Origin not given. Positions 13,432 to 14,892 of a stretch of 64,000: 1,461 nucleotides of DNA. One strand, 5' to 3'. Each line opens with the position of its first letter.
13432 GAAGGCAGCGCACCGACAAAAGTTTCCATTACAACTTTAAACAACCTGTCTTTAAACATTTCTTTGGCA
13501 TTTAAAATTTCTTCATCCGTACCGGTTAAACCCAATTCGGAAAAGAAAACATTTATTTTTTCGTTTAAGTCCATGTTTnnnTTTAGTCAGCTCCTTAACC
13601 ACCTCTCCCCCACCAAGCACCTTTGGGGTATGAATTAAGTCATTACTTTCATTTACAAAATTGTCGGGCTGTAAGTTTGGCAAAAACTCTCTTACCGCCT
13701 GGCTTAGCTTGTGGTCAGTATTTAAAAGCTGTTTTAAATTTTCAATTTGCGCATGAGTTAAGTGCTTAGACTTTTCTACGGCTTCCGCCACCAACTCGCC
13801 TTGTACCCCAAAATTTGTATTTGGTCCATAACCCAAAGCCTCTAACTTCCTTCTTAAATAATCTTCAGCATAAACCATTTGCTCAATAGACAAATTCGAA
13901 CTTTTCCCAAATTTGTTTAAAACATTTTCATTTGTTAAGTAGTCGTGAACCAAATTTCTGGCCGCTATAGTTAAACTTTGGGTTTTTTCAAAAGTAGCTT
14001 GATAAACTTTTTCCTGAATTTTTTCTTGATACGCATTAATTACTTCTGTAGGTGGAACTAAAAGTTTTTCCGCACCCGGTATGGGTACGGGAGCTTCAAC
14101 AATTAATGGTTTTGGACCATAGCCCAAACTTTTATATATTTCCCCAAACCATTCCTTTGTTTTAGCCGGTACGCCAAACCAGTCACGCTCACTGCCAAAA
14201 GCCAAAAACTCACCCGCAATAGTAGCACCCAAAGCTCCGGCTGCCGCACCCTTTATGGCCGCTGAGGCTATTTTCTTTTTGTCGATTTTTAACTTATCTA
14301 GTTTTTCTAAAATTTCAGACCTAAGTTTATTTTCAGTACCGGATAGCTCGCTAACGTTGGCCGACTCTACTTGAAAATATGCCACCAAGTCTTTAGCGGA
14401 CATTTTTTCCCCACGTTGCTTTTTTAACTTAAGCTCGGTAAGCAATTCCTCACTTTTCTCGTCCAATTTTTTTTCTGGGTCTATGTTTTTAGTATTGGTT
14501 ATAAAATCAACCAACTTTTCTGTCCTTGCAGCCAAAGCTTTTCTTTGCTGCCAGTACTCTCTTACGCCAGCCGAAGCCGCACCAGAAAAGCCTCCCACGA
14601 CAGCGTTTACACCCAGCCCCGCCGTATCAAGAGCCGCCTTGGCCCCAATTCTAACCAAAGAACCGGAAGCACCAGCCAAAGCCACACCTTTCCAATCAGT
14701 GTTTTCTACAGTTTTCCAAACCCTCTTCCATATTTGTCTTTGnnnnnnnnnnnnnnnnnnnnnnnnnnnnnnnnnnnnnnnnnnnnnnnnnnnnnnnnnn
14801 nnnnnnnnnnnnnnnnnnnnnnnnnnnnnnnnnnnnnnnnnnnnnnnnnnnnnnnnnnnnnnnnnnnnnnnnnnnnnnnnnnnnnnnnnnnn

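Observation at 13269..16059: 826-aa PP2C-like protein with coiled-coil and glycine-zipper segments, co-transcribed with a 101-aa acidic protein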

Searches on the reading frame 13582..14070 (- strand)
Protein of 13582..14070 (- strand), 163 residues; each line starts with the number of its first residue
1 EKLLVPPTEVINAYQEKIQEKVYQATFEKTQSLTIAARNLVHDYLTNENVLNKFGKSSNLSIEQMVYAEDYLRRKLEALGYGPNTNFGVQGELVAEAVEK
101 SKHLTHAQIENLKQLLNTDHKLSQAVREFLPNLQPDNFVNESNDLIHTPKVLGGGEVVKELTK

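Call 54: search_solved_structures(query=A7, max_evalue=10, show_alignments=2)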
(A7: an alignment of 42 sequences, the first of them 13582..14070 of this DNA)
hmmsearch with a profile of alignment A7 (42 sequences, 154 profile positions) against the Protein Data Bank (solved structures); distinct sequences matched with E-value up to 10: 6.
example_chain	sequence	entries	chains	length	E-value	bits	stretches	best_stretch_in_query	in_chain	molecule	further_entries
4i0x_B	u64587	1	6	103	0.024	17.6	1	75-120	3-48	ESAT-6-like protein MAB_3113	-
7wjt_A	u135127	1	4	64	0.13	15.3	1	79-117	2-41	Isoform 2 of Transmembrane protein 266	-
8fjf_A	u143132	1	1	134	0.37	13.8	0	78-101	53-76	H10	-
9y1s_A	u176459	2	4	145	0.46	13.5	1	34-89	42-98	Rhobin9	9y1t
6m6t_A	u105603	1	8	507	1.2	12.1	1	49-73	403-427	4-alpha-glucanotransferase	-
1vaj_A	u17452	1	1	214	1.9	11.4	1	17-50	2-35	Hypothetical protein PH0010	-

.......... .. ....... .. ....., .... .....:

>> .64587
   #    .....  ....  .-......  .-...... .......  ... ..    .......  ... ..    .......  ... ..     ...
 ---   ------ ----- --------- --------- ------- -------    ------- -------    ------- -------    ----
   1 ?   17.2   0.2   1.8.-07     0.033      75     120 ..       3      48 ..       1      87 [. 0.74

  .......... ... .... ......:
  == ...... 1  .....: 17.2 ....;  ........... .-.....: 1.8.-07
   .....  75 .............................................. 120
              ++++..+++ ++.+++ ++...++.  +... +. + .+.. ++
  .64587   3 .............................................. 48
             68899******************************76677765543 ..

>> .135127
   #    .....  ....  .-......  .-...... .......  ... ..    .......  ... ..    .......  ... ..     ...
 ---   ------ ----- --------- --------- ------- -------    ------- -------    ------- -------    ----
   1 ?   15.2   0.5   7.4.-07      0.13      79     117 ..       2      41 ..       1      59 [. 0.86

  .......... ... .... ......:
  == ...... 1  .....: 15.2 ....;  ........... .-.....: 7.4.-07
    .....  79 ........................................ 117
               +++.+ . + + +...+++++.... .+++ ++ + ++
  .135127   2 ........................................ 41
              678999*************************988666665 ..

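Call 55: search_protein_families(library=pfam, alignment_id=A7, max_evalue=1)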
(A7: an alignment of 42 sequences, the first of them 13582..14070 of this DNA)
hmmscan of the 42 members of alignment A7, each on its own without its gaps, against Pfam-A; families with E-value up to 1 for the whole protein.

A. member 1, window:13582-14070:- (163 aa): 7 families
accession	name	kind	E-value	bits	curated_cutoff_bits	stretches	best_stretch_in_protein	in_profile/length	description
PF25710.1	CrAss_Ring_3_4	-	0.0067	16.1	27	1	11-59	43-89/230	Phage tail ring protein 3/4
PF14698.11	ASL_C2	-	0.043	14.7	27.3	1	89-130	24-62/69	Argininosuccinate lyase C-terminal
PF20420.3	DUF6702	-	0.057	13.9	24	1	29-114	51-136/141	Domain of unknown function (DUF6702)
PF04867.17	DUF643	-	0.065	14.3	25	1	21-81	49-108/114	Protein of unknown function (DUF643)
PF07176.17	DUF1400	-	0.092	13.5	23.4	1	87-151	24-89/127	Alpha/beta hydrolase of unknown function (DUF1400)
PF01471.23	PG_binding_1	-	0.11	13.1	23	0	72-99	8-35/57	Putative peptidoglycan binding domain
PF22858.2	DUF7016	-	0.25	11.8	27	1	21-47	18-43/68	Domain of unknown function (DUF7016)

B. families by the number of members that match (of 42 scanned): 56 families (the first 25 are shown)
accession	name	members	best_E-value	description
PF04189.18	Gcd10p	1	0.0037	Gcd10p family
PF25710.1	CrAss_Ring_3_4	1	0.0067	Phage tail ring protein 3/4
PF14853.12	Fis1_TPR_C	1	0.013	Fis1 C-terminal tetratricopeptide repeat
PF11553.14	DUF3231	1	0.015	Protein of unknown function (DUF3231)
PF23257.1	DUF7071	1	0.015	Domain of unknown function (DUF7071)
PF18382.8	Formin_GBD_N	1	0.024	Formin N-terminal GBD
PF01713.27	Smr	1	0.025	Smr domain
PF10470.14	AKAP7_RIRII_bdg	1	0.027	PKA-RI-RII subunit binding domain of A-kinase anchor protein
PF21387.2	Gp6_C-I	1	0.03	Baseplate structural protein gp6, C-terminal domain I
PF13735.12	tRNA_NucTran2_2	1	0.031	tRNA nucleotidyltransferase domain 2 putative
PF25725.1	crAss_CARG1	1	0.034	Crassvirus cargo protein 1 domain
PF04564.21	U-box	1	0.04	U-box domain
PF08367.16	M16C_assoc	1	0.042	Peptidase M16C associated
PF14698.11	ASL_C2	1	0.043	Argininosuccinate lyase C-terminal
PF19739.5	DUF6228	1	0.047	Family of unknown function (DUF6228)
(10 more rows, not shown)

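Call 57: predict_structure(alignment_id=A7)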
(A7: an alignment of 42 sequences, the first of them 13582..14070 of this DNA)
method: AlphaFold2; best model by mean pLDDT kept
length: 163 residues; sequences in the alignment: 42
mean_pLDDT: 90.0   pTM: 0.88
mean pLDDT of the five models: 90.0, 89.9, 89.3, 89.0, 89.0
residues with pLDDT >= 90: 112; 70-90: 38; 50-70: 13; < 50: 0
segments of 3 or more residues with pLDDT < 50: none
pLDDT, mean of each block of 10 residues (from residue 1): 77 93 88 95 96 86 98 97 91 98 98 90 94 94 86 66 69
secondary structure, 60 per line:
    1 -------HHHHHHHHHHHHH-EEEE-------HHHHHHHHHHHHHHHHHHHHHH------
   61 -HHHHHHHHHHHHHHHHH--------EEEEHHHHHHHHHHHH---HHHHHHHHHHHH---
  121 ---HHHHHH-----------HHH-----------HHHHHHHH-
elements in order: H8-20 E22-25 H33-54 H62-78 E87-90 H91-102 H106-117 H124-129 H155-162
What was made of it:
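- Model pLDDT 90, pTM 0.88 (call 57).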

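Call 65: fold_search(model_id=the predicted structure, library=viral)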
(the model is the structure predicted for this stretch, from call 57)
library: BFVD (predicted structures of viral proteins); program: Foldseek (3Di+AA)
matches with E <= 10: 217; with E <= 0.001: 0
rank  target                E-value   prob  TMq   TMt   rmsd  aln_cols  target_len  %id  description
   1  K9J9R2                6.8e-01  0.13  0.19  0.13  16.6       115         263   12  Putative DNA-dependent RNA polymerase (Fragment) [Acinetobacter phage phiAB2]
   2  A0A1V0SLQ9            1.1e+00  0.18  0.25  0.19   6.8        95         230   10  Uncharacterized protein [Klosneuvirus KNV1]
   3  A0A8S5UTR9            1.1e+00  0.03  0.17  0.11  19.4       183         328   11  Uncharacterized protein [Myoviridae sp. ctYA416]
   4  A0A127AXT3            1.3e+00  0.05  0.15  0.20  13.2       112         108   15  Uncharacterized protein [Bacillus phage SP-15]
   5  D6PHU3                1.4e+00  0.08  0.21  0.08  13.9       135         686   14  (no name in the UniProt tables at hand)
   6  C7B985                1.4e+00  0.06  0.18  0.12  17.6       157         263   13  Coat protein [Tomato infectious chlorosis virus]
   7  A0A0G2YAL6            1.5e+00  0.14  0.22  0.13   6.9        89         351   10  Uncharacterized protein [Acanthamoeba polyphaga mimivirus Kroon]
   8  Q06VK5                1.6e+00  0.18  0.32  0.39   9.8       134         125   13  (no name in the UniProt tables at hand)
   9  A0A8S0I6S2            1.6e+00  0.08  0.22  0.18  11.6       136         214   16  (no name in the UniProt tables at hand)
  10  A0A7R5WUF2            1.8e+00  0.10  0.23  0.21  14.3        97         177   14  Uncharacterized protein [Diachasmimorpha longicaudata entomopoxvirus]
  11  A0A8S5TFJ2            2.2e+00  0.18  0.28  0.47   5.1        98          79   14  Uncharacterized protein [Phage sp. ctL4h4]
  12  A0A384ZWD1            2.3e+00  0.04  0.18  0.12  14.0       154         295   14  Uncharacterized protein [Dickeya phage vB_DsoM_JA13]
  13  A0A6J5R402            2.3e+00  0.04  0.16  0.06  14.6       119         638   13  SSL2 DNA or RNA helicases of superfamily II [uncultured Caudovirales phage]
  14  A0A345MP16            2.4e+00  0.09  0.20  0.14  11.0        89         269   20  (no name in the UniProt tables at hand)
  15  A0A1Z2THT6            2.4e+00  0.06  0.19  0.16  14.3       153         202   12  22 kDa protein [Tobacco necrosis virus (strain D)]
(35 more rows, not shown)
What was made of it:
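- Tried and rejected: C-terminal domain against viral structures: best E=0.68 (call 65).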

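Call 66: find_related_loci(query=A8, collection=genome_contigs, flank=5000)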
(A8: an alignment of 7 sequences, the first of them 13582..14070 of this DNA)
Query A8 (163 aa) in genome_contigs; peptide patterns used: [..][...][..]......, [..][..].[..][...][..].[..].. (x = any residue, [..] = any of these).
22 stretches matched a pattern; 8 encode a relative of the query (tblastn E <= 1e-3); 8 distinct loci.
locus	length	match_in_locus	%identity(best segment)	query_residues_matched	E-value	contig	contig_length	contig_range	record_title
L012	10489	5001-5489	58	1-163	4e-59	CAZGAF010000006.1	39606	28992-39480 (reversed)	MAG TPA_asm: uncultured Candidatus Saccharibacteria bacterium isolate SRP170004_co1_518 genome assembly, contig: NODE_13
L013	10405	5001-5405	45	14-153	1e-35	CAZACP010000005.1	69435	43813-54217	MAG TPA_asm: uncultured Candidatus Saccharibacteria bacterium isolate SRP135725_co1_375 genome assembly, contig: NODE_27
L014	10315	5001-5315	40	21-123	1e-17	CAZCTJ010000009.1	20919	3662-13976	MAG TPA_asm: uncultured Candidatus Saccharibacteria bacterium isolate SRP050083_co1_447 genome assembly, contig: NODE_98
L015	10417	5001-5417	33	9-139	3e-17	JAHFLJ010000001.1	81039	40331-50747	MAG: Candidatus Liptonbacteria bacterium isolate nzgw430 NODE_96_length_81040_cov_5.763146, whole genome shotgun sequenc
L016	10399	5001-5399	29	15-145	1e-9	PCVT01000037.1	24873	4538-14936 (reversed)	MAG: Parcubacteria group bacterium CG11_big_fil_rev_8_21_14_0_20_41_14 CG11_8_21_14_0.20_scaffold_2563_c, whole genome s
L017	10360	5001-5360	32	22-130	2e-7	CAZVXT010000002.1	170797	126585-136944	MAG TPA_asm: uncultured Candidatus Saccharibacteria bacterium isolate SRP285395_co2_267 genome assembly, contig: NODE_83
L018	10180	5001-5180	33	56-115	1e-6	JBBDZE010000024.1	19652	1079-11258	MAG: Candidatus Spechtbacterales bacterium isolate LejiaD_54_15 Lejia_D_4459_length_19652_cov_8, whole genome shotgun se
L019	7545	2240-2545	29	12-114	2e-5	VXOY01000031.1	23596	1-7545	MAG: Candidatus Spechtbacteria bacterium SB0662_bin_43 NODE_2052_length_23596_cov_47.303938, whole genome shotgun sequen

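Call 73: search_protein_families(library=pfam, proteins=[L014:6294-6620:+, L015:6285-6602:+, L016:3647-3961:+, L017:7062-7373:+], max_evalue=0.1)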
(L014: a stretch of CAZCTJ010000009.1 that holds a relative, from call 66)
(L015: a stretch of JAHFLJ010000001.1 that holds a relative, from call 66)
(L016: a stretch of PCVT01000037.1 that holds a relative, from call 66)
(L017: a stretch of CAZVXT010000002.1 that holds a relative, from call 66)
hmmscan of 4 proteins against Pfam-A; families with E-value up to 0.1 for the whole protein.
L014:6294-6620:+ (108 aa): 1 family
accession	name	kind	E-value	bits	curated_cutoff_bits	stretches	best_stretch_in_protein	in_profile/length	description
PF08681.18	TacA1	-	0.034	14.6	21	1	33-78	29-74/80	Antitoxin TacA 1-like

L015:6285-6602:+ (105 aa): 3 families
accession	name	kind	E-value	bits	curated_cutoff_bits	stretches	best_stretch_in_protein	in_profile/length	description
PF18908.5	DUF5663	-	0.023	15.7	23.7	1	16-80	2-66/84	Protein of unknown function (DUF5663)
PF19671.4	DUF6174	-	0.035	14.8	23.8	0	70-105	58-93/122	Family of unknown function (DUF6174)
PF19295.5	SufBD_N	-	0.063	13.4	23.5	1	31-75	5-49/172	SufBD protein N-terminal region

L016:3647-3961:+ (104 aa): 8 families
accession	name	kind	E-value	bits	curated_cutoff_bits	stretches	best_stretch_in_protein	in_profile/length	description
PF25479.1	Vts1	-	0.0091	15.9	27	0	20-39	9-28/45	RNA-binding protein vts1-like domain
PF02758.22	PYRIN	-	0.016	15.8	22.9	0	48-79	7-34/76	PAAD/DAPIN/Pyrin domain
PF11802.13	CENP-K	-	0.021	14.8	27.2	1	6-97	91-182/263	Centromere-associated protein K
PF08349.16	DUF1722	-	0.024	15.3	22.5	0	45-93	25-73/117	Protein of unknown function (DUF1722)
PF23659.1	UFL1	-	0.049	14.5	27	1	18-64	63-108/120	E3 UFM1-protein ligase 1-like domain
PF09720.15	Unstab_antitox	-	0.051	14.1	23.3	1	21-60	1-36/54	Putative addiction module component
PF18908.5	DUF5663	-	0.062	14.3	23.7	0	20-87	4-75/84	Protein of unknown function (DUF5663)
PF23888.1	DUF7240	-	0.067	13.9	27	1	28-98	25-100/104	Family of unknown function (DUF7240)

L017:7062-7373:+ (103 aa): 3 families
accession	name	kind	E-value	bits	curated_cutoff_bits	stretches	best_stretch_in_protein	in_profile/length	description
PF02758.22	PYRIN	-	0.0044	17.6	22.9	0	37-64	2-27/76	PAAD/DAPIN/Pyrin domain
PF04513.17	Baculo_PEP_C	-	0.042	14.3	38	1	29-85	57-110/140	Baculovirus polyhedron envelope protein, PEP, C terminus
PF17221.8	COMMD1_N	-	0.043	14.6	23.4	0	22-69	39-81/102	COMMD1 N-terminal domain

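Call 90: find_related_loci(query=A8, collection=metagenome_contigs, flank=6000)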
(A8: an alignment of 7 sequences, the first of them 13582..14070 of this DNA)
Query A8 (163 aa) in metagenome_contigs; peptide patterns used: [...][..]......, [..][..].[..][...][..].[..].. (x = any residue, [..] = any of these).
87 stretches matched a pattern; 7 encode a relative of the query (tblastn E <= 1e-3); 7 distinct loci.
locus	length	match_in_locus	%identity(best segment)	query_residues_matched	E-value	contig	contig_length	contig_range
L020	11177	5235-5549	40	21-123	9e-18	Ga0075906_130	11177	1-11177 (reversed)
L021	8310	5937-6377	32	12-144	4e-15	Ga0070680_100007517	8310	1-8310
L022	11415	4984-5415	33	12-145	1e-14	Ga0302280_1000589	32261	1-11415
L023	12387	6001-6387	34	21-143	1e-13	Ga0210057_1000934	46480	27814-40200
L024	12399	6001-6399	29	15-145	1e-9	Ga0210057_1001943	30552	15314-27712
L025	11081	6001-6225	33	33-115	3e-8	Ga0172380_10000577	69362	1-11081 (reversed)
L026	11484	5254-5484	38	33-117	5e-8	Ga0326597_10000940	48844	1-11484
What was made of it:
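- Tried and rejected: It was redone with 7 sequences (calls 66, 90).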

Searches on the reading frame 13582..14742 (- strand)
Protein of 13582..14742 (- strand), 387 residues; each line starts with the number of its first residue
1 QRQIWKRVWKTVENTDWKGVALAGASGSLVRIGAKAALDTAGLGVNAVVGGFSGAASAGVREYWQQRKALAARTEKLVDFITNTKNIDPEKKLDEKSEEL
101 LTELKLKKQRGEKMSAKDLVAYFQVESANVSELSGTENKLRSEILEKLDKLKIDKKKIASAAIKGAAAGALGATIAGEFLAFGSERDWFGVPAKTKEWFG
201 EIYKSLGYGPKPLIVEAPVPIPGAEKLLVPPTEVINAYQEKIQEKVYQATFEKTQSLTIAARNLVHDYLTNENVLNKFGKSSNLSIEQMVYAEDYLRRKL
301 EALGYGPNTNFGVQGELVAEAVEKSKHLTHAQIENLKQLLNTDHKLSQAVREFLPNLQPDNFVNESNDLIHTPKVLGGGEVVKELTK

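Call 34: find_homologous_proteins(query=A4, max_evalue=0.001)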
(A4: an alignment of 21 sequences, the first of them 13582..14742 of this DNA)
Query A4 (21 sequences): 8000 candidates shared short words with the query, none scored E <= 0.001.
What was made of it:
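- Tried and rejected: Word-indexed search with the 21-sequence module alignment: it returned nothing, not even the query (call 34).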

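Call 47: predict_structure(alignment_id=A4)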
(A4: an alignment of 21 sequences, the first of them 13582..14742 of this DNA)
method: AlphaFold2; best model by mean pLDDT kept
length: 387 residues; sequences in the alignment: 21
mean_pLDDT: 66.8   pTM: 0.42
mean pLDDT of the five models: 66.8, 65.2, 64.8, 61.8, 60.7
residues with pLDDT >= 90: 47; 70-90: 137; 50-70: 119; < 50: 84
segments of 3 or more residues with pLDDT < 50: 7-9, 11-13, 17-44, 190-192, 194-228, 374-378
pLDDT, mean of each block of 10 residues (from residue 1): 47 46 42 44 53 69 76 74 63 63 74 68 56 61 71 77 71 58 54 46 43 32 44 79 84 75 92 75 83 94 82 90 94 89 67 77 81 53 58
secondary structure, 60 per line:
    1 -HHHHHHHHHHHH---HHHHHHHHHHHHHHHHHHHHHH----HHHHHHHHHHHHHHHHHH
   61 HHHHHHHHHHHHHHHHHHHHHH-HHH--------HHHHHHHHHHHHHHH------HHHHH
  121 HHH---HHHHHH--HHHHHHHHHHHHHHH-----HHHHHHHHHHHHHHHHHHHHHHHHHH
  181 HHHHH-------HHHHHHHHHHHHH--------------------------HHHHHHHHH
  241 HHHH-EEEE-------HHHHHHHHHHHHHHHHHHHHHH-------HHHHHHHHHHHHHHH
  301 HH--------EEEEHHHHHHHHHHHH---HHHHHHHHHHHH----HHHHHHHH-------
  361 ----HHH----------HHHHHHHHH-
elements in order: H2-13 H17-38 H43-82 H95-109 H116-123 H127-132 H135-149 H155-185 H193-205 H232-244 E246-249 H257-278 H286-302 E311-314 H315-326 H330-341 H346-353 H378-386
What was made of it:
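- Model confidence in these segments is low (call 47).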

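Call 50: fold_search(model_id=the predicted structure, library=pdb)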
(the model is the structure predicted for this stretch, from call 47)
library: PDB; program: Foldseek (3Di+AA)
matches with E <= 10: 30; with E <= 0.001: 0
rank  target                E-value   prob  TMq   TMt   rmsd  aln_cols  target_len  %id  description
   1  9ooq_C                2.7e+00  0.08  0.09  0.05  19.3       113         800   14  Closed state of Gly/Glu/24S-HC bound hGluN1a-2B NMDAR (released 2025-10-29)
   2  2o27_A                2.8e+00  0.07  0.11  0.23  10.3       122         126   13  Structure of a class III RTK signaling assembly (released 2007-03-13)
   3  1zp2                  3.9e+00  0.08  0.10  0.15  14.5       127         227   15  Structure of the Mediator subunit cyclin C (released 2005-07-19)
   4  8pjn_i                4.3e+00  0.03  0.11  0.10  24.4       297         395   15  Catalytic module of human CTLH E3 ligase bound to multiphosphorylated UBE2H~ubiquitin (released 2024-01-03)
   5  9mn4_E                4.3e+00  0.02  0.09  0.04  18.9       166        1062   11  Structure of the human mitochondrial initially transcribing complex, IC3 (released 2025-08-06)
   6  8w03_D                4.9e+00  0.04  0.13  0.18  15.0       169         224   12  Crystal Structure of the ER-alpha Ligand-binding Domain (L372S, L536S) in complex with k-1154 (released 2024-06-12)
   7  3t3v                  4.9e+00  0.02  0.09  0.08  21.3       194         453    9  Calcium-Dependent Protein Kinase 1 from Toxoplasma gondii (TgCDPK1) in complex with Bumped Kinase Inhibitor, RM-1-87 (released 2012-03-14)
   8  8i3g_B                5.7e+00  0.03  0.11  0.17  13.3       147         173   13  Crystal structure of Eaf3-Eaf7 complex (released 2023-05-31)
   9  3uuc_C                5.9e+00  0.03  0.12  0.17  16.2       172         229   14  Crystal structure of hERa-LBD (wt) in complex with bisphenol-C (released 2012-08-22)
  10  1vlg_A                5.9e+00  0.02  0.08  0.15  15.8       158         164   13  Crystal structure of Ferritin (TM1128) from Thermotoga maritima at 2.00 A resolution (released 2004-08-17)
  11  6npf_B                5.9e+00  0.02  0.07  0.06  17.2       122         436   14  Structure of E.coli enolase in complex with an analog of the natural product SF-2312 metabolite. (released 2019-11-27)
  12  5q0n_C                5.9e+00  0.02  0.09  0.14  17.0       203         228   13  Ligand binding to FARNESOID-X-RECEPTOR (released 2017-07-05)
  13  6txj_A                6.2e+00  0.02  0.08  0.15  16.0       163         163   13  Crystal structure of thermotoga maritima A42V E65D Ferritin (released 2021-07-28)
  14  8zar_D                6.2e+00  0.02  0.07  0.07  21.4       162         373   12  EmrAB-TolC MFS-type tripartite multidrug efflux pump FA (released 2025-04-30)
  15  9ooq_A                6.8e+00  0.04  0.09  0.05  20.1       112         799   12  Closed state of Gly/Glu/24S-HC bound hGluN1a-2B NMDAR (released 2025-10-29)
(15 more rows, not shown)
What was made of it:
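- Tried and rejected: Whole-module model against PDB (Foldseek): best E=2.7 (call 50).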
